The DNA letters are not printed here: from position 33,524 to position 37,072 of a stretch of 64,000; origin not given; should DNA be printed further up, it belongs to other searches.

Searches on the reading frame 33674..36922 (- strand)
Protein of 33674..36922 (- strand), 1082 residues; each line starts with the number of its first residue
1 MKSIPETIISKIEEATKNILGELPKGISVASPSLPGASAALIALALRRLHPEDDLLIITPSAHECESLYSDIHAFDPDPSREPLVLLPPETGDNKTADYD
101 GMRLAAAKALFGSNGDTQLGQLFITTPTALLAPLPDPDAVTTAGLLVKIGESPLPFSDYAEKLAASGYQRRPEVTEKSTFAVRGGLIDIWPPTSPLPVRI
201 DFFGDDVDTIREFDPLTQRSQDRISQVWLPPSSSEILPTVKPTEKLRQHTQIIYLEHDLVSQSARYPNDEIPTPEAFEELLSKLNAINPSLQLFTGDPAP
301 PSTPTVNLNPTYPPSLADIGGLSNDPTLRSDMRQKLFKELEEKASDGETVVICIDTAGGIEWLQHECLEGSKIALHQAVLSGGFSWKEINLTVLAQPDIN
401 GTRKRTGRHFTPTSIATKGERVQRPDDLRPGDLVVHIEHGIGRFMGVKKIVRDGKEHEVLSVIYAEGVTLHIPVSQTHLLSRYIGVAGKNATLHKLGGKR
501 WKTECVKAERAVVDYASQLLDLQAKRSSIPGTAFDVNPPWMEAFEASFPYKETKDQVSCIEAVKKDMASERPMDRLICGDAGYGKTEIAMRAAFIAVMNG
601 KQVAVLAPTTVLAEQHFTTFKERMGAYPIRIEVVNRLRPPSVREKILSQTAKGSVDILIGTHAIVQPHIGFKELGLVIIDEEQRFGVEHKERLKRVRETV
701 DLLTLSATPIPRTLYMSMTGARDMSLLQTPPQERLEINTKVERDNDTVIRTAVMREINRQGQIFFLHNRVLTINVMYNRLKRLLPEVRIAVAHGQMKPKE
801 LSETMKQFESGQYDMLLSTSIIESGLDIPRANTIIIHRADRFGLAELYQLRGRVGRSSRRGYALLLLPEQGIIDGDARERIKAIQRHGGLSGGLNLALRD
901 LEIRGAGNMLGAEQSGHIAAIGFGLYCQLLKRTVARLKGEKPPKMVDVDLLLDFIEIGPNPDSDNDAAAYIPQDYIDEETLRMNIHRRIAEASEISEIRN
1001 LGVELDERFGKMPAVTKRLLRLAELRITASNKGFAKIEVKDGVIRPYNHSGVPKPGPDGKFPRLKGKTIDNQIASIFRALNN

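Call 23: search_protein_families(library=ncbifam, proteins=[window:33674-36922:-], max_evalue=1e-10)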
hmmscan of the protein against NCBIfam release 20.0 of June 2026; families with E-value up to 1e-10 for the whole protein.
window:33674-36922:- (1082 aa): 21 families
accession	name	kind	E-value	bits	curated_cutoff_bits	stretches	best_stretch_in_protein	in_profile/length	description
TIGR00580.2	mfd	equivalog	3.3e-276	919.2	800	2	361-1037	244-906/907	transcription-repair coupling factor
NF007966.0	PRK10689.1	equivalog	1.2e-212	708.7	1329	2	383-1041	433-1082/1148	transcription-repair coupling factor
NF008168.0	PRK10917.2-2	equivalog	1.8e-114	383.8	718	1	524-917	335-737/795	ATP-dependent DNA helicase RecG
NF008165.0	PRK10917.1-3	equivalog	7.4e-107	358.5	711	1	523-917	236-634/692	ATP-dependent DNA helicase RecG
TIGR00643.1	recG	equivalog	3.1e-104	349.9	659.4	1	529-918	213-608/629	ATP-dependent DNA helicase RecG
NF008170.0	PRK10917.2-4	equivalog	3.1e-91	306.6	975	1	537-916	386-769/826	ATP-dependent DNA helicase RecG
NF008163.0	PRK10917.1-1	equivalog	1.6e-88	297.7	796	1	519-918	236-643/692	ATP-dependent DNA helicase RecG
NF008164.0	PRK10917.1-2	equivalog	1.5e-87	294.5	785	1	524-917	249-645/704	ATP-dependent DNA helicase RecG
NF008166.0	PRK10917.1-4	equivalog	5.6e-84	282.5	864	1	540-917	265-655/705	ATP-dependent DNA helicase RecG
NF008167.0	PRK10917.2-1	equivalog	1.3e-78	264.9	995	2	540-741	273-488/744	ATP-dependent DNA helicase RecG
NF008169.0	PRK10917.2-3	equivalog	7.6e-56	189.9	555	1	518-917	198-582/610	ATP-dependent DNA helicase RecG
NF003673.1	PRK05298.1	equivalog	5.4e-21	74.6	743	0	144-239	155-250/653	excinuclease ABC subunit UvrB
TIGR00595.1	priA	equivalog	3.5e-19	68.7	230.35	1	576-688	1-108/509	replication restart helicase PriA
NF004070.0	PRK05580.2-2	equivalog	5.3e-18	64.5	921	1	552-683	197-323/729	primosomal protein N'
TIGR00631.1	uvrb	equivalog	6.7e-18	64.3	750.1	0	131-240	142-251/658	excinuclease ABC subunit UvrB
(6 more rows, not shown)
